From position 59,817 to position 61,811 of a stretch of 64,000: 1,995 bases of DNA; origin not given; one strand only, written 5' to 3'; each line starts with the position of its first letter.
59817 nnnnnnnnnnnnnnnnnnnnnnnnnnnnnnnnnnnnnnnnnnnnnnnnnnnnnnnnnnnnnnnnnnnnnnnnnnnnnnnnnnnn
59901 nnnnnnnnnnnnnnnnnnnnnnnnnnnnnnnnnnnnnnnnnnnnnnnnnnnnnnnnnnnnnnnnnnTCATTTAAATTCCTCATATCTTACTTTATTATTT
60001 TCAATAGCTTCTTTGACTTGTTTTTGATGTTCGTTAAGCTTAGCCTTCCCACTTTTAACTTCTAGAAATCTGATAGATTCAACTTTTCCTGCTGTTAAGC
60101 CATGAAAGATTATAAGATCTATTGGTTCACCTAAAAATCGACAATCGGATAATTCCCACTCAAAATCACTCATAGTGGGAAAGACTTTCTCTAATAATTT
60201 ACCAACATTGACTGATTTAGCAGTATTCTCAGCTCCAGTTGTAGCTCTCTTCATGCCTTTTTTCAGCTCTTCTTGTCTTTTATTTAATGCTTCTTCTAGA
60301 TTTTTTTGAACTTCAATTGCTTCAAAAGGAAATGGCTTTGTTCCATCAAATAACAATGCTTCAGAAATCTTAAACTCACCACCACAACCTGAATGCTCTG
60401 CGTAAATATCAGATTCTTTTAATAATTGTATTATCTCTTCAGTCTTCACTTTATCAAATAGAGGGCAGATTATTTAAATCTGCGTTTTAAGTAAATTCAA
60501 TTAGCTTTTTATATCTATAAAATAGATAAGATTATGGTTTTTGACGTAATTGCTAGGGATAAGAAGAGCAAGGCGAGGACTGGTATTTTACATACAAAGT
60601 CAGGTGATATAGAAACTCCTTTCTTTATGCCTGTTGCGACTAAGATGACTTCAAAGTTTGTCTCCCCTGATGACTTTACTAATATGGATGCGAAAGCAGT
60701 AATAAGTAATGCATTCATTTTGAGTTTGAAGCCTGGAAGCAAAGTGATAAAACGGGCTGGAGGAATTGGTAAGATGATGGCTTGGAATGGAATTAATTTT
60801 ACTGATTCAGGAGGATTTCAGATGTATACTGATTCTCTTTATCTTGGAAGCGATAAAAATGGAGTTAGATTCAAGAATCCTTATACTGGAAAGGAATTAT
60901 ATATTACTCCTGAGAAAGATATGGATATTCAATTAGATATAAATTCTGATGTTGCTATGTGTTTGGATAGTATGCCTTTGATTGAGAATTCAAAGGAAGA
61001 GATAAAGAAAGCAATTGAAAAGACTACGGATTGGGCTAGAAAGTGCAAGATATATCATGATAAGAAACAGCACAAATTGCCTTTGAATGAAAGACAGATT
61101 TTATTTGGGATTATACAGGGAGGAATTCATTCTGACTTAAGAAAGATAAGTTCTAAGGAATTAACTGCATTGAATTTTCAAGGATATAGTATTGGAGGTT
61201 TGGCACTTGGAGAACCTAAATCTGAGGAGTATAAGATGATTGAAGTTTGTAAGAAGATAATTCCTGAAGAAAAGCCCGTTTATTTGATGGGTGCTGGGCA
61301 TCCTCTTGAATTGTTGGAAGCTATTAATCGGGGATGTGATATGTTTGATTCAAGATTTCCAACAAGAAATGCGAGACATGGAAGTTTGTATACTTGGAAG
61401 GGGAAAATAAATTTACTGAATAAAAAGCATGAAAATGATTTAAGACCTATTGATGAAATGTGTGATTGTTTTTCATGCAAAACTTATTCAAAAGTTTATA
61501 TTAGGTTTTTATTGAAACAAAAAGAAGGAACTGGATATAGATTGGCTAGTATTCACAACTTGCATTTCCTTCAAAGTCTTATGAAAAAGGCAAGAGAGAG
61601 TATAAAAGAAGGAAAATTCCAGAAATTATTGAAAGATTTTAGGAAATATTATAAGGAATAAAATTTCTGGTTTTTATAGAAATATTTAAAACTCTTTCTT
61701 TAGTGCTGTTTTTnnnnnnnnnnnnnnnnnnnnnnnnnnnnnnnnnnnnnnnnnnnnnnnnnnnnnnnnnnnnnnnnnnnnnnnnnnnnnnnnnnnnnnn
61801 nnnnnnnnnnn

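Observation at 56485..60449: Four-gene operon: active plus degenerate Holliday-junction-resolvase-like nucleases, a type IIG R-M fusion and an AbrB-like gene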

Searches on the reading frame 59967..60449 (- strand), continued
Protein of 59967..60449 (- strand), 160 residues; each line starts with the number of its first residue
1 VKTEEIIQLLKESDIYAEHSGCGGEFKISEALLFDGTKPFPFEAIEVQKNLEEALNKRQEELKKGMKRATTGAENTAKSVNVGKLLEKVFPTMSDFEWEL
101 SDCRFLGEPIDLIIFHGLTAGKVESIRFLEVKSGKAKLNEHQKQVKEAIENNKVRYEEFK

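Call 39: find_encoding_contigs(protein=P0012, flank=7000, max_places=2)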
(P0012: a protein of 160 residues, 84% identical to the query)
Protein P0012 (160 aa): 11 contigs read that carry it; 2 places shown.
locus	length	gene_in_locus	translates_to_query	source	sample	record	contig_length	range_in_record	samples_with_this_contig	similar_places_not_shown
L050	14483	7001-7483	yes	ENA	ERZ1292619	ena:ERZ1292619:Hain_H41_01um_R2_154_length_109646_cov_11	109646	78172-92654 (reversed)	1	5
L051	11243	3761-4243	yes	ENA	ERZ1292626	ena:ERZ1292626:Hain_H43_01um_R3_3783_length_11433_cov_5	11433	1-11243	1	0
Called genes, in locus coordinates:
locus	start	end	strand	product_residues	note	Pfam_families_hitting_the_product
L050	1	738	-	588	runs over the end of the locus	PF07705:CARDB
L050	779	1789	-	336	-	-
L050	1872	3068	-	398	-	PF00009:GTP_EFTU, PF01926:MMR_HSR1 (weak), PF03193:RsgA_GTPase (faint), PF03144:GTP_EFTU_D2 (weak), PF09173:eIF2_C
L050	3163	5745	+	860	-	PF00690:Cation_ATPase_N, PF00122:E1-E2_ATPase, PF00702:Hydrolase, PF13246:Cation_ATPase, PF00689:Cation_ATPase_C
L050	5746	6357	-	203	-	-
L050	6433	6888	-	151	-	PF01092:Ribosomal_S6e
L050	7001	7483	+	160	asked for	PF10107:Endonuc_Holl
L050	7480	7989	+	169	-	PF10107:Endonuc_Holl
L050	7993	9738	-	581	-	PF00009:GTP_EFTU, PF01926:MMR_HSR1, PF03144:GTP_EFTU_D2 (faint), PF11987:IF-2, PF14578:GTP_EFTU_D4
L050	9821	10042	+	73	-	-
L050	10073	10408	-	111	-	-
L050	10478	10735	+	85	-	-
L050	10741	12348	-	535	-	PF22842:Pel9A-like_beta_helix, PF05048:NosD (weak), PF13229:Beta_helix, PF00404:Dockerin_1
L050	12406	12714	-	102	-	-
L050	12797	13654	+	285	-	PF02511:Thy1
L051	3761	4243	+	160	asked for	PF10107:Endonuc_Holl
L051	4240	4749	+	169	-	PF10107:Endonuc_Holl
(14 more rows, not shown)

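Call 40: find_encoding_contigs(protein=P0008, flank=7000, max_places=3)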
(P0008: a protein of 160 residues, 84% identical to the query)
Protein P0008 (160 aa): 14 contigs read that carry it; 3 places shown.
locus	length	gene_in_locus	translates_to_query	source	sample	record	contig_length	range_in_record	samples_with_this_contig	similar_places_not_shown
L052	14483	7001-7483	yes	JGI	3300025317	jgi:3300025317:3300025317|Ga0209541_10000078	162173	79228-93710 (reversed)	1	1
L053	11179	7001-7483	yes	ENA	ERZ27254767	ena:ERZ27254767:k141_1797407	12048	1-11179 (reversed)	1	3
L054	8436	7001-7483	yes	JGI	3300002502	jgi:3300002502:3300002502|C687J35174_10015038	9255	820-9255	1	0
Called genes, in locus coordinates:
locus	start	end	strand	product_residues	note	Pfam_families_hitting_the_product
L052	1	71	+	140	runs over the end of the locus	-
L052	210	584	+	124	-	PF01176:eIF-1a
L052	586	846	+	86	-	-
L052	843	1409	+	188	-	PF21800:KH_KRR1_2nd, PF22891:KH_PNO1_2nd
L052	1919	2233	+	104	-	-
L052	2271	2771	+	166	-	-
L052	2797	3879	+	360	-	PF02540:NAD_synthase (faint), PF03054:tRNA_Me_trans, PF20259:tRNA_Me_trans_M, PF20258:tRNA_Me_trans_C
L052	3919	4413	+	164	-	-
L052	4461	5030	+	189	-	PF14512:TM1586_NiRdase, PF00881:Nitroreductase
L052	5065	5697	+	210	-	PF13483:Lactamase_B_3, PF23023:Anti-Pycsar_Apyc1 (faint), PF12706:Lactamase_B_2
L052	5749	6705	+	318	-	PF07460:NUMOD3, PF04480:DUF559 (faint)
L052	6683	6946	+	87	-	PF04233:Phage_Mu_F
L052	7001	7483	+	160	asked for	PF10107:Endonuc_Holl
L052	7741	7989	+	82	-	PF10107:Endonuc_Holl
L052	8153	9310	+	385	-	PF13173:AAA_14, PF01637:ATPase_2 (weak), PF13635:DUF4143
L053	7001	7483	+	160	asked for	PF10107:Endonuc_Holl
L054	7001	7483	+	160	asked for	PF10107:Endonuc_Holl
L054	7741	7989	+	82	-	PF10107:Endonuc_Holl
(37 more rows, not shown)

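Call 43: find_encoding_contigs(protein=P0036, flank=6000, max_places=1)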
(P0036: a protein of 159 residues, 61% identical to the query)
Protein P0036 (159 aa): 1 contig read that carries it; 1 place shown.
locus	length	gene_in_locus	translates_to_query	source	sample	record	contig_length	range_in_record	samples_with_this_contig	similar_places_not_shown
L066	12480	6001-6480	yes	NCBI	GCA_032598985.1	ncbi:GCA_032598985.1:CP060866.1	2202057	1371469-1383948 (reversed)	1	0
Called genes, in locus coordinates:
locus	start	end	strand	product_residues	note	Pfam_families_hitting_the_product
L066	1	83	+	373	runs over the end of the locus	-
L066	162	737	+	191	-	PF00589:Phage_integrase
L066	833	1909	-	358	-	PF00589:Phage_integrase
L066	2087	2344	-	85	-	-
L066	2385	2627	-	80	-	-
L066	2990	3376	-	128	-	-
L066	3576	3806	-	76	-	-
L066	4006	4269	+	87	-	-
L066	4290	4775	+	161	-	-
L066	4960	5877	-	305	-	PF18899:DUF5655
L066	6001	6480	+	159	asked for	PF10107:Endonuc_Holl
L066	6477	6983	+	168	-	PF10107:Endonuc_Holl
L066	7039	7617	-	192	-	-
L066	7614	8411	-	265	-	-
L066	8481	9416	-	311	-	PF14088:DUF4268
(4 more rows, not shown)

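Call 44: find_encoding_contigs(protein=P0060, flank=6000, max_places=1)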
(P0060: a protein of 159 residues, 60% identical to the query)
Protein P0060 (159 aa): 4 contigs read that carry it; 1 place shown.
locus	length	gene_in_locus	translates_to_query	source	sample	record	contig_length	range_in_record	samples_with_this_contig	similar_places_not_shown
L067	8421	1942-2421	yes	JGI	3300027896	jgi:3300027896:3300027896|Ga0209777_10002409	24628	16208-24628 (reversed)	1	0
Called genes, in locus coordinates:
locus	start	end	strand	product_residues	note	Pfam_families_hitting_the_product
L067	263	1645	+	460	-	-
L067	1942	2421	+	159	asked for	PF10107:Endonuc_Holl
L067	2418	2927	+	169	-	PF10107:Endonuc_Holl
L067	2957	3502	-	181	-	-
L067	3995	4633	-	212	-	PF12705:PDDEXK_1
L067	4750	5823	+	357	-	PF13651:EcoRI_methylase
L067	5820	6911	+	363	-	PF03235:GmrSD_N, PF01844:HNH, PF14279:HNH_5 (weak)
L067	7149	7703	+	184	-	PF00589:Phage_integrase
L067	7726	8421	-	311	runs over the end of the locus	-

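Call 45: find_encoding_contigs(protein=P0057, flank=6000, max_places=1)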
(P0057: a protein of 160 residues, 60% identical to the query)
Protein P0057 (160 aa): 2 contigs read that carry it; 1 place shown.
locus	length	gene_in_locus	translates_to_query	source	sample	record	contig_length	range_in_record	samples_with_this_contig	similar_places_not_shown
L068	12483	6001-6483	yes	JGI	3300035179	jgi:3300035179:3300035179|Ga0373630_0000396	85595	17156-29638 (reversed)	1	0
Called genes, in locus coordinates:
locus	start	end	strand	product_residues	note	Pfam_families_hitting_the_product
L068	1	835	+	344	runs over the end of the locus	-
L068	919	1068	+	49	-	-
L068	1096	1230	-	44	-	PF01402:RHH_1 (weak)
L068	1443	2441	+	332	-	PF00145:DNA_methylase, PF13847:Methyltransf_31 (weak)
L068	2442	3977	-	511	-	-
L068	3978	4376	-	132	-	PF03852:Vsr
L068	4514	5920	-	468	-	PF13483:Lactamase_B_3 (faint), PF12706:Lactamase_B_2, PF07521:RMMBL (weak)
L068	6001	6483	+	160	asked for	PF10107:Endonuc_Holl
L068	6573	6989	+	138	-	PF10107:Endonuc_Holl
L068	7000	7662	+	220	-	PF00702:Hydrolase, PF12710:HAD (weak), PF13419:HAD_2, PF13242:Hydrolase_like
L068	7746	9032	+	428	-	PF09903:DUF2130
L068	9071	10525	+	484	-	PF07719:TPR_2 (faint), PF13181:TPR_8 (faint), PF00515:TPR_1 (weak)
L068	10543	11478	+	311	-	PF01841:Transglut_core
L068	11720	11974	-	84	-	PF25213:HVO_A0261_N (weak)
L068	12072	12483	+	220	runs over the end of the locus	-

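Call 46: find_encoding_contigs(protein=P0066, flank=6000, max_places=1)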
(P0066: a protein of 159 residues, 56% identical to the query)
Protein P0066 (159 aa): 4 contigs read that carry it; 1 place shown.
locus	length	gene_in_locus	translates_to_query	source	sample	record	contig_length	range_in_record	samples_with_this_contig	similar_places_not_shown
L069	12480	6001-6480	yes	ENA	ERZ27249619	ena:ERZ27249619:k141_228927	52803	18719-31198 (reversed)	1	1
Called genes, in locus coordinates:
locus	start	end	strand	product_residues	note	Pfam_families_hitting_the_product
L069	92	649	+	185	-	PF01613:Flavin_Reduct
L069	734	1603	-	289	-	PF06114:Peptidase_M78 (faint)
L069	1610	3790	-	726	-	PF04752:ChaC (weak), PF01966:HD, PF19276:HD_assoc_2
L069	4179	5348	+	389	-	-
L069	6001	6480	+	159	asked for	PF10107:Endonuc_Holl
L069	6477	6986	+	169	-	PF10107:Endonuc_Holl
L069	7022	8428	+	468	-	PF25856:MPN635_N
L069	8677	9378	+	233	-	-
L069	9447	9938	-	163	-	-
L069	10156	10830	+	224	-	-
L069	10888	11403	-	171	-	-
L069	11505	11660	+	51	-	PF04014:MazE_antitoxin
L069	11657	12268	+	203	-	-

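Call 59: predict_structure(alignment_id=A4)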
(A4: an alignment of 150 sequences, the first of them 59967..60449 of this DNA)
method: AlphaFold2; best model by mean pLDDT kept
length: 160 residues; sequences in the alignment: 150
mean_pLDDT: 81.8   pTM: 0.45
mean pLDDT of the five models: 81.8, 80.5, 80.4, 78.5, 74.6
residues with pLDDT >= 90: 15; 70-90: 133; 50-70: 12; < 50: 0
segments of 3 or more residues with pLDDT < 50: none
pLDDT, mean of each block of 10 residues (from residue 1): 84 87 86 81 82 91 83 68 70 74 83 86 85 79 88 81
secondary structure, 60 per line:
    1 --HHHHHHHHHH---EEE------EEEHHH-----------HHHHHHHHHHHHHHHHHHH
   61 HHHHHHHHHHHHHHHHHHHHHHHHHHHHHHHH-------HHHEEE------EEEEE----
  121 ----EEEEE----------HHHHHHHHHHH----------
elements in order: H3-12 E16-18 E25-27 H42-92 E103-105 E112-116 E125-129 H140-150

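Call 63: fold_search(model_id=the predicted structure, library=pdb)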
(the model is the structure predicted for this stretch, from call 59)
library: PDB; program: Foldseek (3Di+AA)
matches with E <= 10: 23; with E <= 0.001: 0
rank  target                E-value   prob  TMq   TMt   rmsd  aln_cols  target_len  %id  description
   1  4qbo                  3.3e+00  0.28  0.24  0.40   2.7        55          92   20  VRR_NUC domain (released 2014-09-10)
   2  8q1i_O                3.6e+00  0.07  0.19  0.06  12.3        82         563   15  Neck-tail junction of phage 812 after tail contraction (C6) (released 2024-08-14)
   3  4pph_D                3.8e+00  0.04  0.14  0.07  11.4        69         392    9  Crystal structure of conglutin gamma, a unique basic 7S globulin from lupine seeds (released 2015-02-11)
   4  9ljl_B                4.4e+00  0.02  0.12  0.13  14.2        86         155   15  Structure of the periplasmic domain of MotS from Bacillus subtilis in 300 mM NaCl (released 2025-02-26)
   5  4pph_C                4.6e+00  0.03  0.14  0.07   8.8        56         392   14  Crystal structure of conglutin gamma, a unique basic 7S globulin from lupine seeds (released 2015-02-11)
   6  4pph_F                5.0e+00  0.03  0.14  0.07  11.6        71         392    7  Crystal structure of conglutin gamma, a unique basic 7S globulin from lupine seeds (released 2015-02-11)
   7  9ljl_A                5.7e+00  0.02  0.13  0.13  14.6        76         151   13  Structure of the periplasmic domain of MotS from Bacillus subtilis in 300 mM NaCl (released 2025-02-26)
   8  9ljk_B                5.7e+00  0.02  0.13  0.13  14.0        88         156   15  Structure of the periplasmic domain of MotS from Bacillus subtilis (released 2025-02-26)
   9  9qgl_3A               6.1e+00  0.04  0.19  0.09  16.6        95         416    7  Cryo-EM structure of the PlPVC1 baseplate, 6-fold symmetrized (C6), in extended state (released 2025-10-29)
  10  2k5c_MODEL_1_A        6.5e+00  0.14  0.14  0.24   2.0        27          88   22  NMR Structure for PF0385 (released 2008-08-26)
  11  2xss_A                6.5e+00  0.01  0.10  0.10  13.3        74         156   14  Crystal structure of GAFb from the human phosphodiesterase 5 (released 2011-05-18)
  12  4pph_B                6.9e+00  0.02  0.14  0.07  13.0        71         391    8  Crystal structure of conglutin gamma, a unique basic 7S globulin from lupine seeds (released 2015-02-11)
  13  9wlp_E                7.4e+00  0.04  0.21  0.25   9.4        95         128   10  Crystal structure of monkeypox virus A30/H2 sub-complex at pH 6.8 (released 2025-12-31)
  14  7ung_j                7.9e+00  0.04  0.19  0.12  22.2       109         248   11  48-nm repeat of the human respiratory doublet microtubule (released 2022-10-05)
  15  2zvz_A                7.9e+00  0.03  0.18  0.17  10.8        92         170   14  Structure of the periplasmic domain of MotB from Salmonella (crystal form III) (released 2009-09-01)
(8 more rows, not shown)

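Call 80: search_protein_families(library=phrogs, proteins=[window:59967-60449:-], max_evalue=0.01)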
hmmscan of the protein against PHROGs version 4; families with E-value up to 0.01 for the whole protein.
window:59967-60449:- (160 aa): 1 family
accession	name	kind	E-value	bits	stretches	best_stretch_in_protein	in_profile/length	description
phrog_5702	-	DNA, RNA and nucleotide metabolism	0.0059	17.6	1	125-155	19-49/70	Holliday junction resolvase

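Call 81: search_dna_similar(query=window:59967-60449:-, collection=phages, mode=protein, max_evalue=0.001)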
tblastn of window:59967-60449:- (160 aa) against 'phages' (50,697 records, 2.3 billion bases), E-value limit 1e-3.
Records with a match: 6; places in all: 6; records where one place covers at least 80% of the query: 0.
Best place of each record, by identity: <60% 6.
By first word of the organism name: Flavobacterium 4; Acinetobacter 2.
By host as written in the record: Flavobacterium sp. LMO8 4; - 2.
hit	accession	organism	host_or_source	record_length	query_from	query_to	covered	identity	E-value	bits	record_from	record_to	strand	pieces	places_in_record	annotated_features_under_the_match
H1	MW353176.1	Flavobacterium phage vB_FspM_immuto_3-5A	Flavobacterium sp. LMO8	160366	49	158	69%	32.7%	2e-8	58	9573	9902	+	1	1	endonuclease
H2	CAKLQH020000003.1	Acinetobacter phage MD-2021a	not known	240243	47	160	71%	31.4%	2e-12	69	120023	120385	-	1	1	Predicted secreted endonuclease distantly related to archaeal ...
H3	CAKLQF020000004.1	Acinetobacter phage MD-2021a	not known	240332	47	160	71%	31.4%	2e-12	69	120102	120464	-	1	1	Predicted secreted endonuclease distantly related to archaeal ...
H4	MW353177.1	Flavobacterium phage vB_FspM_immuto_13-6C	Flavobacterium sp. LMO8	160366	77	158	51%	36.6%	2e-8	58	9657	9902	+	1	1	endonuclease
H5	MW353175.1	Flavobacterium phage vB_FspM_immuto_2-6A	Flavobacterium sp. LMO8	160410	77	158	51%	36.6%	2e-8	58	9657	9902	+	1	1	endonuclease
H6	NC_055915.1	Flavobacterium phage vB_FspM_immuto_2-6A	Flavobacterium sp. LMO8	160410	77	158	51%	36.6%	2e-8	58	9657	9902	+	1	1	endonuclease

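Call 82: search_dna_similar(query=window:59967-60449:-, collection=plasmids, mode=protein, max_evalue=0.001)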
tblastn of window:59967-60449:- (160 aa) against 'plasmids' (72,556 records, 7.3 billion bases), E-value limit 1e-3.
Records with a match: 5; places in all: 5; records where one place covers at least 80% of the query: 0.
Best place of each record, by identity: <60% 5.
By first word of the organism name: Acinetobacter 4; Nostoc 1.
By predicted mobility (MOB-suite, as given by PLSDB): non-mobilizable 2; mobilizable 2; conjugative 1.
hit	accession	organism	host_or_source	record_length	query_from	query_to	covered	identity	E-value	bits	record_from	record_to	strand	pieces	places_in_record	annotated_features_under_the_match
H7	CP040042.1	Acinetobacter baumannii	Homo sapiens,blood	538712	47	160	71%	31.4%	7e-12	69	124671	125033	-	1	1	endonuclease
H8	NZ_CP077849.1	Acinetobacter baumannii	Homo sapiens,Rectal swab_P28_BU14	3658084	47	160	71%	31.4%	7e-12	69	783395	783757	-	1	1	none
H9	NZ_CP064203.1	Acinetobacter baumannii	Homo sapiens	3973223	47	160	71%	31.4%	7e-12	69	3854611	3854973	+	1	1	none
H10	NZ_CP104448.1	Acinetobacter baumannii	Homo sapiens,sputum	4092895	47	160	71%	31.4%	7e-12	69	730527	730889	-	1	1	none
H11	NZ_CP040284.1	Nostoc sp. C057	Phaeoceros,pure culture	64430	59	160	64%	34.3%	4e-7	55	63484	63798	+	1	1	Holliday junction resolvase-like protein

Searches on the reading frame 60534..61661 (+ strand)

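Call 3: search_protein_families(library=pfam, proteins=[window:60534-61661:+], max_evalue=0.1)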
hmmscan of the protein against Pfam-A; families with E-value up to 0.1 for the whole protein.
window:60534-61661:+ (375 aa): 2 families
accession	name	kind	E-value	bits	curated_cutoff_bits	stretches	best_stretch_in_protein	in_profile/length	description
PF01702.25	TGT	-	1.3e-130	436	26.3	1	13-373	2-355/357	Queuine tRNA-ribosyltransferase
PF22178.3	Gp5_trimer_C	-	0.051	14.2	30.9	1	98-179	4-86/112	Bacteriophage T4 gp5 C-terminal trimerisation domain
